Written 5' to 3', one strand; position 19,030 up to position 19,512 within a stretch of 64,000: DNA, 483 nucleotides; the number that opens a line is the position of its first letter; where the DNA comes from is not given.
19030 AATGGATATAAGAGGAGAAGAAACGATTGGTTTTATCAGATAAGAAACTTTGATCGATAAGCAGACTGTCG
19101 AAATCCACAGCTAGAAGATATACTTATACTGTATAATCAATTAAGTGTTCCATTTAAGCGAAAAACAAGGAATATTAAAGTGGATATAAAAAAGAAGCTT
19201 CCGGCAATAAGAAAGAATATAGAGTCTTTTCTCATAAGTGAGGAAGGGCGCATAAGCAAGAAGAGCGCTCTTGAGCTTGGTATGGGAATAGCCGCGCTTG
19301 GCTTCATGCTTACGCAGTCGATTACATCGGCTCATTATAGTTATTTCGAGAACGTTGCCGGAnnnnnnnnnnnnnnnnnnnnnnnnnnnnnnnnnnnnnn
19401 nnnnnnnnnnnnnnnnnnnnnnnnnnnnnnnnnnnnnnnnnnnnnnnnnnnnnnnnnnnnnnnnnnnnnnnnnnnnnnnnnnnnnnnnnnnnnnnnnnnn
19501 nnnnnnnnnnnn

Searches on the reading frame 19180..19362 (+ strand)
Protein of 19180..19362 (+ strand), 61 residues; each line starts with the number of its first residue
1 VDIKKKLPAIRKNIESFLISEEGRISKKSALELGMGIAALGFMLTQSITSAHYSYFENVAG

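Call 51: find_related_loci(query=A3, collection=metagenome_contigs, flank=10000)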
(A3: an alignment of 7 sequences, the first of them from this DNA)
Query A3 (61 aa) in metagenome_contigs; peptide patterns used: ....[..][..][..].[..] (x = any residue, [..] = any of these).
201 stretches matched a pattern; 118 encode a relative of the query (tblastn E <= 1e-3); the best 80 are kept; 80 distinct loci.
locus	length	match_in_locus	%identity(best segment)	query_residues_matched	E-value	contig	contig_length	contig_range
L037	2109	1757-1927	63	5-61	1e-21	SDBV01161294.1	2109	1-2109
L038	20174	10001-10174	62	4-61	4e-20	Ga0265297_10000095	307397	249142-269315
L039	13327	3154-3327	62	4-61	5e-20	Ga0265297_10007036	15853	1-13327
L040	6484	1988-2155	57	3-58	8e-20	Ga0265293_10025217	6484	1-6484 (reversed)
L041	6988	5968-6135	57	3-58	8e-20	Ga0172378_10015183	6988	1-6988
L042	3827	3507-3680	59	4-61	5e-19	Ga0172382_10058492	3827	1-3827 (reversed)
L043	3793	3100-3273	57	4-61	7e-19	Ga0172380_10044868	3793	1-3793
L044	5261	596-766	66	1-57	5e-18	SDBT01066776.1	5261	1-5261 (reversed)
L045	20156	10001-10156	65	4-55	3e-17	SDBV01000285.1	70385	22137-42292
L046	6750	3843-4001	65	4-57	2e-17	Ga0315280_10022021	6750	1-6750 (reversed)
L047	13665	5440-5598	61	4-57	5e-16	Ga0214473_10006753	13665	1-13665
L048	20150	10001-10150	63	7-57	7e-16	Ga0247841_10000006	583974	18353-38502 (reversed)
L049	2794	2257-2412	58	5-57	8e-16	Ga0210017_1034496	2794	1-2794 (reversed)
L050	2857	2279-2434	58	5-57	1e-15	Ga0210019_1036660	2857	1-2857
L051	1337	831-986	58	5-57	9e-16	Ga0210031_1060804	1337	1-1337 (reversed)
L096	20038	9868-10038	46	6-61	9e-13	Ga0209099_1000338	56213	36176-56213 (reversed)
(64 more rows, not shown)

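Call 54: search_protein_families(library=ncbifam, proteins=[L045:8830-9957:+, L038:8827-9930:+, L096:6938-7672:+, L045:15951-16964:+], max_evalue=1e-10)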
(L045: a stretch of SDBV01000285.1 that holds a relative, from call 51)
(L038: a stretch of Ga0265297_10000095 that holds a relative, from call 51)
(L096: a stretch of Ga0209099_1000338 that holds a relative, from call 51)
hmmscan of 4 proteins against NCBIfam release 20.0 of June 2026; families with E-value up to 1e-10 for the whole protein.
L045:8830-9957:+ (376 aa): 63 families (the best 25 are shown)
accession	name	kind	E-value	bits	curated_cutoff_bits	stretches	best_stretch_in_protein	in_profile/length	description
TIGR04082.1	rSAM_for_selen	equivalog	3.2e-45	154.9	350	1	12-328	191-499/516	thio(seleno)oxazole modification radical SAM maturase SbtM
TIGR04340.1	rSAM_ACGX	hypoth_equivalog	1.6e-44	152.5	400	1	19-346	2-339/341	radical SAM/SPASM domain protein, ACGX system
TIGR04053.2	TIGR04053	equivalog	8.6e-42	143.7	395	2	16-233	4-217/366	TIGR04053 family radical SAM/SPASM domain-containing protein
TIGR04545.1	rSAM_ahbD_hemeb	equivalog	1.1e-40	140.2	500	1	23-344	3-335/339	heme b synthase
TIGR03962.1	mycofact_rSAM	equivalog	4.6e-38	131.2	265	1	21-345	13-332/339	mycofactocin radical SAM maturase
NF050035.1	rSAM_WgK_link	exception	1.7e-37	129.3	650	1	22-213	11-197/367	radical SAM/SPASM peptide maturase WgkB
TIGR04055.1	rSAM_NirJ2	equivalog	3.9e-37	128.5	500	1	23-344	3-322/326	putative heme d1 biosynthesis radical SAM protein NirJ2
TIGR04303.1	GeoRSP_rSAM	equivalog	1.6e-36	126.6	400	1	21-345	6-325/325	GeoRSP system radical SAM/SPASM protein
NF041298.1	rSAM_mat_DynA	equivalog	8.1e-36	123.7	450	1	27-349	8-344/356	dynobactin maturation radical SAM/SPASM protein DynA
TIGR04051.1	rSAM_NirJ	equivalog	7.2e-35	120.6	515.45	1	24-211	6-187/354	heme d1 biosynthesis radical SAM protein NirJ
TIGR04546.1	rSAM_ahbC_deAc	equivalog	7e-34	117.3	650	1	21-227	40-240/390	12,18-didecarboxysiroheme deacetylase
TIGR02109.1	PQQ_syn_pqqE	equivalog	2.2e-32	112.4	381.35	1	23-346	10-332/358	pyrroloquinoline quinone biosynthesis protein PqqE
TIGR04054.1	rSAM_NirJ1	equivalog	6.3e-32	110.6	650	1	22-219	38-229/387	putative heme d1 biosynthesis radical SAM protein NirJ1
TIGR04133.1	rSAM_w_lipo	hypoth_equivalog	7.8e-32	110.6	425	1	20-326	24-331/350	TIGR04133 family radical SAM/SPASM protein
TIGR04250.1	SCM_rSAM_ScmE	equivalog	9.7e-32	110.2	400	1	17-239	2-219/358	SynChlorMet cassette radical SAM/SPASM protein ScmE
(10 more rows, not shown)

L038:8827-9930:+ (368 aa): 57 families (the best 25 are shown)
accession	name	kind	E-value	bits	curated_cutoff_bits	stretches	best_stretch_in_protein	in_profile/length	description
TIGR04340.1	rSAM_ACGX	hypoth_equivalog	1.5e-42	146.1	400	2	8-182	2-174/341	radical SAM/SPASM domain protein, ACGX system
TIGR04082.1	rSAM_for_selen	equivalog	2e-42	145.6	350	1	5-318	195-500/516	thio(seleno)oxazole modification radical SAM maturase SbtM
TIGR03962.1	mycofact_rSAM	equivalog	6.6e-35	120.9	265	1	11-334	14-332/339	mycofactocin radical SAM maturase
TIGR04545.1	rSAM_ahbD_hemeb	equivalog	1e-32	113.9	500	1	12-220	3-206/339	heme b synthase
NF050035.1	rSAM_WgK_link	exception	6.9e-32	110.8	650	1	8-184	8-178/367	radical SAM/SPASM peptide maturase WgkB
TIGR04546.1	rSAM_ahbC_deAc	equivalog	2.1e-31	109.1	650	1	11-213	41-237/390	12,18-didecarboxysiroheme deacetylase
TIGR04053.2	TIGR04053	equivalog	3.1e-31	109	395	1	5-222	4-217/366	TIGR04053 family radical SAM/SPASM domain-containing protein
TIGR04303.1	GeoRSP_rSAM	equivalog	6.4e-30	104.8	400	1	11-334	7-325/325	GeoRSP system radical SAM/SPASM protein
TIGR04055.1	rSAM_NirJ2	equivalog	8.3e-30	104.4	500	1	12-333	3-322/326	putative heme d1 biosynthesis radical SAM protein NirJ2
TIGR02109.1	PQQ_syn_pqqE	equivalog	8.4e-30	103.9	381.35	1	12-335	10-332/358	pyrroloquinoline quinone biosynthesis protein PqqE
TIGR04051.1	rSAM_NirJ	equivalog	8.5e-30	103.9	515.45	1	13-197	6-184/354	heme d1 biosynthesis radical SAM protein NirJ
TIGR04054.1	rSAM_NirJ1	equivalog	1.2e-29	103.1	650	1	12-210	39-231/387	putative heme d1 biosynthesis radical SAM protein NirJ1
TIGR04133.1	rSAM_w_lipo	hypoth_equivalog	6.1e-29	101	425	1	10-316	25-332/350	TIGR04133 family radical SAM/SPASM protein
NF041298.1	rSAM_mat_DynA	equivalog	1.2e-28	100.1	450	1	16-337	8-343/356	dynobactin maturation radical SAM/SPASM protein DynA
TIGR04250.1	SCM_rSAM_ScmE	equivalog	2.2e-28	99.2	400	1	12-176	6-164/358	SynChlorMet cassette radical SAM/SPASM protein ScmE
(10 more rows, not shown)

L096:6938-7672:+ (245 aa): 0 families

L045:15951-16964:+ (338 aa): 0 families

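Call 88: find_related_loci(query=A3, collection=viral_contigs, flank=8000)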
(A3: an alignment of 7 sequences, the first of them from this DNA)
Query A3 (61 aa) in viral_contigs; peptide patterns used: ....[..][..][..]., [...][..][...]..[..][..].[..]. (x = any residue, [..] = any of these).
150 stretches matched a pattern, but none encodes a relative of the query by tblastn (E <= 1e-3).
